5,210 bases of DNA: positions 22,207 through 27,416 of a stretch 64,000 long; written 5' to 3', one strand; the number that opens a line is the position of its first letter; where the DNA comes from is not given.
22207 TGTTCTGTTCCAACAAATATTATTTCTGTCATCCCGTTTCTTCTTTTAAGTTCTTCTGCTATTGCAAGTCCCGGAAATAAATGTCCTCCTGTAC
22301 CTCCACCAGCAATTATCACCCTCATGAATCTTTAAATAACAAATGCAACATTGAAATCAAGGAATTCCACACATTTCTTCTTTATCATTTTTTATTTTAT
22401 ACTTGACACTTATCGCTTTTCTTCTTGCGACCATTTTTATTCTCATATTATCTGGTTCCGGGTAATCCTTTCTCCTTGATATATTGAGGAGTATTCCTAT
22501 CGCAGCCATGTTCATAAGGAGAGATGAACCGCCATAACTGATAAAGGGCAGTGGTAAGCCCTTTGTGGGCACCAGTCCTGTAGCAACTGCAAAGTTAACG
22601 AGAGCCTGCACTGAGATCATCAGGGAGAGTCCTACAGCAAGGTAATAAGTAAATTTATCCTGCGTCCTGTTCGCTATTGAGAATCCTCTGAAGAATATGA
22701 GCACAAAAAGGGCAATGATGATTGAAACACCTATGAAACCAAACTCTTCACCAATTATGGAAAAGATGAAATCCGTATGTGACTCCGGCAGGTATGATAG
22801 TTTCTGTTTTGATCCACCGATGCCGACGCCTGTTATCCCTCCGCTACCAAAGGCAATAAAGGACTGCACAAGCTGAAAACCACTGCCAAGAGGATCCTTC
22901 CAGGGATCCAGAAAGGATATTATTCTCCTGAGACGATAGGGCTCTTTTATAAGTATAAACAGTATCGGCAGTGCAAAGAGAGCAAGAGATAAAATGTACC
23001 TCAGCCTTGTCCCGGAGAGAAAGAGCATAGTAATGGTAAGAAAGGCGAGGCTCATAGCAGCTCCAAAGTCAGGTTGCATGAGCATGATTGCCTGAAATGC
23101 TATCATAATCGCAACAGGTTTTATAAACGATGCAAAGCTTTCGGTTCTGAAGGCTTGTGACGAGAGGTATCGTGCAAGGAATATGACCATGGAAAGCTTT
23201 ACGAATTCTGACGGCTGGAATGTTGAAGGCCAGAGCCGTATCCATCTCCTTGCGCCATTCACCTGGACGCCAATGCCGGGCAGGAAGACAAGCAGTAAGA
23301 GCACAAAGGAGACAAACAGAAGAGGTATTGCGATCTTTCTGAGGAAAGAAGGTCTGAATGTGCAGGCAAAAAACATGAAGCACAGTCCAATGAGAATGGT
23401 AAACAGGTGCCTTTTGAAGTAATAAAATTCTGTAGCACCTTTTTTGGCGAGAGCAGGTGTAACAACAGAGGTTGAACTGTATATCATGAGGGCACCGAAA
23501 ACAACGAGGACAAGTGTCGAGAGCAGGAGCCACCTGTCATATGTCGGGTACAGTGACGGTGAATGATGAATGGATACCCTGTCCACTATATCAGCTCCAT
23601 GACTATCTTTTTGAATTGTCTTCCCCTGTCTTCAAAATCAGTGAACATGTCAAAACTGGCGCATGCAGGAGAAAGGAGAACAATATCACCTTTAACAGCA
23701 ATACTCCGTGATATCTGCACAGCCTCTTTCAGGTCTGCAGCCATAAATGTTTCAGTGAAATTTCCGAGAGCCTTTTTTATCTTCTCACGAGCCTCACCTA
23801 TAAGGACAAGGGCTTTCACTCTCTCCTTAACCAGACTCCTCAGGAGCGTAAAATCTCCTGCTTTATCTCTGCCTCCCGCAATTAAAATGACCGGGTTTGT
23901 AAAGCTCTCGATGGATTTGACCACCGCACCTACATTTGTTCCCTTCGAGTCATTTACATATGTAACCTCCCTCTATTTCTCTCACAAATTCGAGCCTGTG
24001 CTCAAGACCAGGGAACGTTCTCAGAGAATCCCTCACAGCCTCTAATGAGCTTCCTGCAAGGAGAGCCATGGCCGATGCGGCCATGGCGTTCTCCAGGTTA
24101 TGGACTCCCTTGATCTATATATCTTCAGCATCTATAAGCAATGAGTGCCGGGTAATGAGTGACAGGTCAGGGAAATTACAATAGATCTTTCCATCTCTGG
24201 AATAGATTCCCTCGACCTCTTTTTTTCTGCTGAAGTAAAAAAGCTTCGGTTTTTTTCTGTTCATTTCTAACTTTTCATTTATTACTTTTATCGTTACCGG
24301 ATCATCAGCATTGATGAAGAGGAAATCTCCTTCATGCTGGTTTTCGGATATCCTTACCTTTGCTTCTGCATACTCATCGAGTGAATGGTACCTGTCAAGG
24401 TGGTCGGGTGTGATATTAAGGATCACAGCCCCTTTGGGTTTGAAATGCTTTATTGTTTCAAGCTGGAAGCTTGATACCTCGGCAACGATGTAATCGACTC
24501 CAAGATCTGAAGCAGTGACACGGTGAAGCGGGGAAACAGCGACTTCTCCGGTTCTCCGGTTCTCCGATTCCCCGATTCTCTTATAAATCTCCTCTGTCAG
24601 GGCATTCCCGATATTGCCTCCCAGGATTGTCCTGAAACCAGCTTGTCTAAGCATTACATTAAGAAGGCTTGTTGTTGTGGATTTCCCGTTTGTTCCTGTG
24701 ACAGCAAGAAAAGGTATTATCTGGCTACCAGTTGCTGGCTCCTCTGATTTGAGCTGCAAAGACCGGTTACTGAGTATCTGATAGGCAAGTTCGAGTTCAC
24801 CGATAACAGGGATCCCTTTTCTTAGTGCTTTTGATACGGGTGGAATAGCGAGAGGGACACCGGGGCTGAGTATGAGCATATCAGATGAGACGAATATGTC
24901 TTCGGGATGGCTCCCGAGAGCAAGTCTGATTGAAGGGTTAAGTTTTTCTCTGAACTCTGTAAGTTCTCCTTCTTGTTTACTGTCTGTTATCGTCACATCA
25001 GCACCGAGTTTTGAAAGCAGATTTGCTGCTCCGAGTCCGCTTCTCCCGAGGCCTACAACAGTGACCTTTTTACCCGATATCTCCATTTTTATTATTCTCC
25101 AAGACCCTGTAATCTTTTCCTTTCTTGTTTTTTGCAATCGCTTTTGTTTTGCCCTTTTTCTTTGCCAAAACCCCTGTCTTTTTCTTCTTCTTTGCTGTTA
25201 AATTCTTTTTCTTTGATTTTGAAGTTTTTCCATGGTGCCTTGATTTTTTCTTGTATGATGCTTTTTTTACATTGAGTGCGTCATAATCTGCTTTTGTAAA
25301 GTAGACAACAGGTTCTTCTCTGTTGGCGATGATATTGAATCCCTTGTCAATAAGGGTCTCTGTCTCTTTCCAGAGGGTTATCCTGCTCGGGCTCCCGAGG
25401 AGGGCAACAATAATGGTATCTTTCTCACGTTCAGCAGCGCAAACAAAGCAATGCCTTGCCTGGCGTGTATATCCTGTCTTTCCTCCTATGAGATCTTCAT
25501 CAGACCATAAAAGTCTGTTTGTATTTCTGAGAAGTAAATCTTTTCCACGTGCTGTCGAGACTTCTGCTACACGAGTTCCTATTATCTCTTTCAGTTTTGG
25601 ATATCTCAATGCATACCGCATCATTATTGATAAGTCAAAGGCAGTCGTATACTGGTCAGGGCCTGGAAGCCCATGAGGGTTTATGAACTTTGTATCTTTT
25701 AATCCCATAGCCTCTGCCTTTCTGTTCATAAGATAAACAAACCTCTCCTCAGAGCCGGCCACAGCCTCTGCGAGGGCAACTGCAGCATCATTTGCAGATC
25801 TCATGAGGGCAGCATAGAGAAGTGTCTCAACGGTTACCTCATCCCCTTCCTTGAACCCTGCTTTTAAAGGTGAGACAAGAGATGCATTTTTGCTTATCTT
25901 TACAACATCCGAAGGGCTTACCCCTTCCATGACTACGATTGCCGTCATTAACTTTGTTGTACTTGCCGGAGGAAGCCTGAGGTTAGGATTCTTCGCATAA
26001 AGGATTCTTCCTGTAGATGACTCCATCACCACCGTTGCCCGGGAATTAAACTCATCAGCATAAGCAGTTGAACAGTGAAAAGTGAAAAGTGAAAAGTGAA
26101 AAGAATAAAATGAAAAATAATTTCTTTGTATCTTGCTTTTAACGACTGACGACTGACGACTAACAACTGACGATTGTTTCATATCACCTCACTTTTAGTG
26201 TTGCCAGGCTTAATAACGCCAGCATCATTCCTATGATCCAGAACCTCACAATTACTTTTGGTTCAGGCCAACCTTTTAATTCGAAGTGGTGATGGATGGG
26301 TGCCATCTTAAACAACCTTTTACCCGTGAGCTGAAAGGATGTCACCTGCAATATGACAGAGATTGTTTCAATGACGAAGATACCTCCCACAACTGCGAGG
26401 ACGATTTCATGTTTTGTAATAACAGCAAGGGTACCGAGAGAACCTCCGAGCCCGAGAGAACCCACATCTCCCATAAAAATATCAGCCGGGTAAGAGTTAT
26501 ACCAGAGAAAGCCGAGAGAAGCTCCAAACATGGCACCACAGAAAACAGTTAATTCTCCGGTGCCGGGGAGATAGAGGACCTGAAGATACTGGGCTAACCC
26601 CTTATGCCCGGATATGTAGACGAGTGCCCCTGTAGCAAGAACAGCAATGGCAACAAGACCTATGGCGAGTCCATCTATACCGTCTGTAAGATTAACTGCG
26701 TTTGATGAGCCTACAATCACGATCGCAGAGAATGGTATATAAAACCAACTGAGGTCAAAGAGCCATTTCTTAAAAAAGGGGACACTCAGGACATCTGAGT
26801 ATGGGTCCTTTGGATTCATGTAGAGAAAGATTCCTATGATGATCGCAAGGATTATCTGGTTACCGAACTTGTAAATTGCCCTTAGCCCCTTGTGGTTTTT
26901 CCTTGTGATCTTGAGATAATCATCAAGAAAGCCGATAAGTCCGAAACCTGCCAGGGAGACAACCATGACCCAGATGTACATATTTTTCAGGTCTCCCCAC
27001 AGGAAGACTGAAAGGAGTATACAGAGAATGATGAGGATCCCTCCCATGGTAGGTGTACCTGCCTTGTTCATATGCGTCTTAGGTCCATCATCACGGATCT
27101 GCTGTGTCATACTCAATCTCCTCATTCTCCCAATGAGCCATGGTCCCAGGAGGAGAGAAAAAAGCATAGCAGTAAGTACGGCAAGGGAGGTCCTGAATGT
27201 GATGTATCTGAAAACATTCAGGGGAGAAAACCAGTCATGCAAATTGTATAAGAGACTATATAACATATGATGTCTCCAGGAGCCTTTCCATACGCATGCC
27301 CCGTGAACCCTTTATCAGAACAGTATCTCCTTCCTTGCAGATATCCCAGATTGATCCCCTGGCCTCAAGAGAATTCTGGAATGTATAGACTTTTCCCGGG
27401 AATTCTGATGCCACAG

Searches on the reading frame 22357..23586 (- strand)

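Call 32: search_protein_families(library=ncbifam, proteins=[window:22357-23586:-], max_evalue=0.00001)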
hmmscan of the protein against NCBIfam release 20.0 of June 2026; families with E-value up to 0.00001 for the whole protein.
window:22357-23586:- (409 aa): 6 families
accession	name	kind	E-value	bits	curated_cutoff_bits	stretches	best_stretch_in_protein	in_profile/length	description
TIGR02614.1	ftsW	equivalog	8.1e-126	419.9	337.5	1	17-372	1-356/357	putative lipid II flippase FtsW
TIGR02615.1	spoVE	exception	1.1e-107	360.7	448.8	1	19-371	3-354/354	stage V sporulation protein E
TIGR02210.1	rodA_shape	equivalog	5.4e-102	341.5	336.7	1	17-373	1-356/357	rod shape-determining protein RodA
NF008042.0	PRK10774.1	equivalog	4.9e-90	302.4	493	1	15-370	34-389/405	cell division protein FtsW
NF008060.0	PRK10794.1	equivalog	7.1e-64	216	590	1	23-371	17-361/370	peptidoglycan glycosyltransferase MrdB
NF037961.1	RodA_shape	subfamily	9.2e-48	163.6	150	2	235-368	272-406/415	rod shape-determining protein RodA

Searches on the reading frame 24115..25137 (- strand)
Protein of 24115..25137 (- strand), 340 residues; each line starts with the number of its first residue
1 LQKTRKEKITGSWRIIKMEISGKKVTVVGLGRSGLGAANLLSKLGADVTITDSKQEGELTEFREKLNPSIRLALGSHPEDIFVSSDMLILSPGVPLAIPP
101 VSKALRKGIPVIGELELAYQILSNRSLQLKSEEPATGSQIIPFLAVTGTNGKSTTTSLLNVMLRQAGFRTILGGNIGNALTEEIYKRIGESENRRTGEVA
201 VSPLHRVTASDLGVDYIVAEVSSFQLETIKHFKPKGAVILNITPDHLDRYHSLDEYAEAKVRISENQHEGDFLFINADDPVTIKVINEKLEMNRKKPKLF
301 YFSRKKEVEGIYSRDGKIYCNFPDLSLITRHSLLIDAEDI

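Call 32: search_protein_families(library=ncbifam, proteins=[window:24115-25137:-], max_evalue=0.00001)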
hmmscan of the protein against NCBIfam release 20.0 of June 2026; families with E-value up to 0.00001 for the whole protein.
window:24115-25137:- (340 aa): 18 families
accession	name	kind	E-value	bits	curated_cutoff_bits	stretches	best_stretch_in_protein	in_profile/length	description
TIGR01087.1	murD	equivalog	4.7e-61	207.2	211.95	2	24-185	1-148/441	UDP-N-acetylmuramoyl-L-alanine--D-glutamate ligase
NF001126.0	PRK00139.1-4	equivalog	7.3e-24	84.1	373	1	139-289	102-249/486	UDP-N-acetylmuramoyl-L-alanyl-D-glutamate--2,6-diaminopimelate ligase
NF053645.1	pMurC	equivalog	2.9e-22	79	560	1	31-293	8-237/492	pseudomurein biosynthesis peptide ligase pMurC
NF053647.1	pMurD2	equivalog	8.1e-21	74.4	550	2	141-288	99-224/405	pseudomurein biosynthesis peptide ligase pMurD2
TIGR01085.1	murE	subfamily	9.4e-21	74.2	257.3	1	142-289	86-233/472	UDP-N-acetylmuramyl-tripeptide synthetase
TIGR01082.1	murC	equivalog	1e-20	74.3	335.1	2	27-180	4-141/449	UDP-N-acetylmuramate--L-alanine ligase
NF008896.0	PRK11929.1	equivalog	7.4e-19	67.1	1023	1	138-298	109-266/965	bifunctional UDP-N-acetylmuramoyl-L-alanyl-D-glutamate--2,6-diaminopimelate ligase MurE/UDP-N-acetylmuramoyl-tripeptide--D-alanyl-D-alanine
NF001123.0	PRK00139.1-1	equivalog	1.3e-18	66.9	586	1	135-289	101-251/493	UDP-N-acetylmuramoyl-L-alanyl-D-glutamate--2,6-diaminopimelate ligase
NF001124.0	PRK00139.1-2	equivalog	9.3e-18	64.2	476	1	142-289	110-255/500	UDP-N-acetylmuramoyl-L-alanyl-D-glutamate--2,6-diaminopimelate ligase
NF053646.1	pMurD1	equivalog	4.1e-15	55.4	610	1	24-267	2-219/465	pseudomurein biosynthesis peptide ligase pMurD1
TIGR02068.2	cya_phycin_syn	equivalog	3.3e-14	51.9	850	1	137-311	475-638/862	cyanophycin synthetase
NF053648.1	pMurE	equivalog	1.7e-10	40.3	600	1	144-321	101-275/464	pseudomurein biosynthesis peptide ligase pMurE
TIGR01143.1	murF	subfamily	4.6e-10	39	288.6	1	229-305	145-216/418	UDP-N-acetylmuramoyl-tripeptide--D-alanyl-D-alanine ligase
NF010623.0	PRK14016.1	subfamily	4e-08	31.9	877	1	138-307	477-636/871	cyanophycin synthetase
NF010628.0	PRK14022.1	equivalog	4.3e-08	32.3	536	1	143-278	113-244/483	UDP-N-acetylmuramoyl-L-alanyl-D-glutamate--L-lysine ligase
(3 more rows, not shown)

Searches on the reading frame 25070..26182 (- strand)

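Call 32: search_protein_families(library=ncbifam, proteins=[window:25070-26182:-], max_evalue=0.00001)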
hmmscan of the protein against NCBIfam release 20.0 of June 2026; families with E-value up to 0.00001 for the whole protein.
window:25070-26182:- (370 aa): 8 families
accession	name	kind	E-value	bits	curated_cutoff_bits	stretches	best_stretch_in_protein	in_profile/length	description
NF008668.0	PRK11669.1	equivalog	1.2e-35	123.1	294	1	41-263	37-262/316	D-alanyl-D-alanine endopeptidase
NF008489.0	PRK11397.1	equivalog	7.3e-32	110.6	610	1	44-278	34-276/389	serine-type D-Ala-D-Ala carboxypeptidase DacD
NF007445.0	PRK10001.1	equivalog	2.9e-31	108.7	765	1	38-285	30-285/400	serine-type D-Ala-D-Ala carboxypeptidase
NF000471.1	vanY_of_D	exception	2.1e-29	102.9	625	1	49-266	101-337/354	transpeptidase-like D-Ala-D-Ala carboxypeptidase VanY-D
NF008059.0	PRK10793.1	equivalog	7.4e-28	97.4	694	1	45-285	44-292/403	D-alanyl-D-alanine carboxypeptidase DacA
NF038273.1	strep_PBP3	exception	5.5e-27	94.8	490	1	28-352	7-343/407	D-alanyl-D-alanine carboxypeptidase PBP3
NF038258.2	PBP4_Staph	exception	7.5e-24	84.2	500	1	42-171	36-173/366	penicillin-binding protein PBP4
NF033103.1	bla_class_A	equivalog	1.8e-06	27.3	200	1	51-147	15-117/257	class A beta-lactamase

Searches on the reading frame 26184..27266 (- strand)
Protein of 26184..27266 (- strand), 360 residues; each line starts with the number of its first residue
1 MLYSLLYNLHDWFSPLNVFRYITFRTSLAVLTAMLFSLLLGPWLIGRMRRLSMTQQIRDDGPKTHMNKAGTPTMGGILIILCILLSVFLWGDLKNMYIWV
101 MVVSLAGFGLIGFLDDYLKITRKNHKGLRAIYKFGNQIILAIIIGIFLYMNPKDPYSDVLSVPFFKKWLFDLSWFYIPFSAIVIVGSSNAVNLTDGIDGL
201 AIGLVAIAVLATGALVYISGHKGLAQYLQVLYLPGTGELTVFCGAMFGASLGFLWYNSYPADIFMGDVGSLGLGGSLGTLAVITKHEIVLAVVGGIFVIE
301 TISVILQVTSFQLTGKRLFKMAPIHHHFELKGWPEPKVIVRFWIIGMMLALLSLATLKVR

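Call 32: search_protein_families(library=ncbifam, proteins=[window:26184-27266:-], max_evalue=0.00001)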
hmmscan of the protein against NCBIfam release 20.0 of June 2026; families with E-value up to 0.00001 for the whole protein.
window:26184-27266:- (360 aa): 3 families
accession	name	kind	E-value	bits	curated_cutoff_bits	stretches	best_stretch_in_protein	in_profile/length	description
TIGR00445.1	mraY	equivalog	5.4e-127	423.7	192.05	1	37-360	1-321/321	phospho-N-acetylmuramoyl-pentapeptide-transferase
NF053644.1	MraY_archaea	equivalog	2.3e-39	135.7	450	2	136-353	152-339/340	pseudomurein biosynthesis MraY family phospho-N-acetylmuramoyl-pentapeptide-transferase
TIGR02380.1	ECA_wecA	exception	4e-09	36.1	326.05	1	47-274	17-219/346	UDP-N-acetylglucosamine--undecaprenyl-phosphate N-acetylglucosaminephosphotransferase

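Call 55: find_encoding_contigs(protein=window:26184-27266:-, flank=10000, max_places=5)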
Protein window:26184-27266:- (360 aa): no gene with exactly this product is on record in the collection.
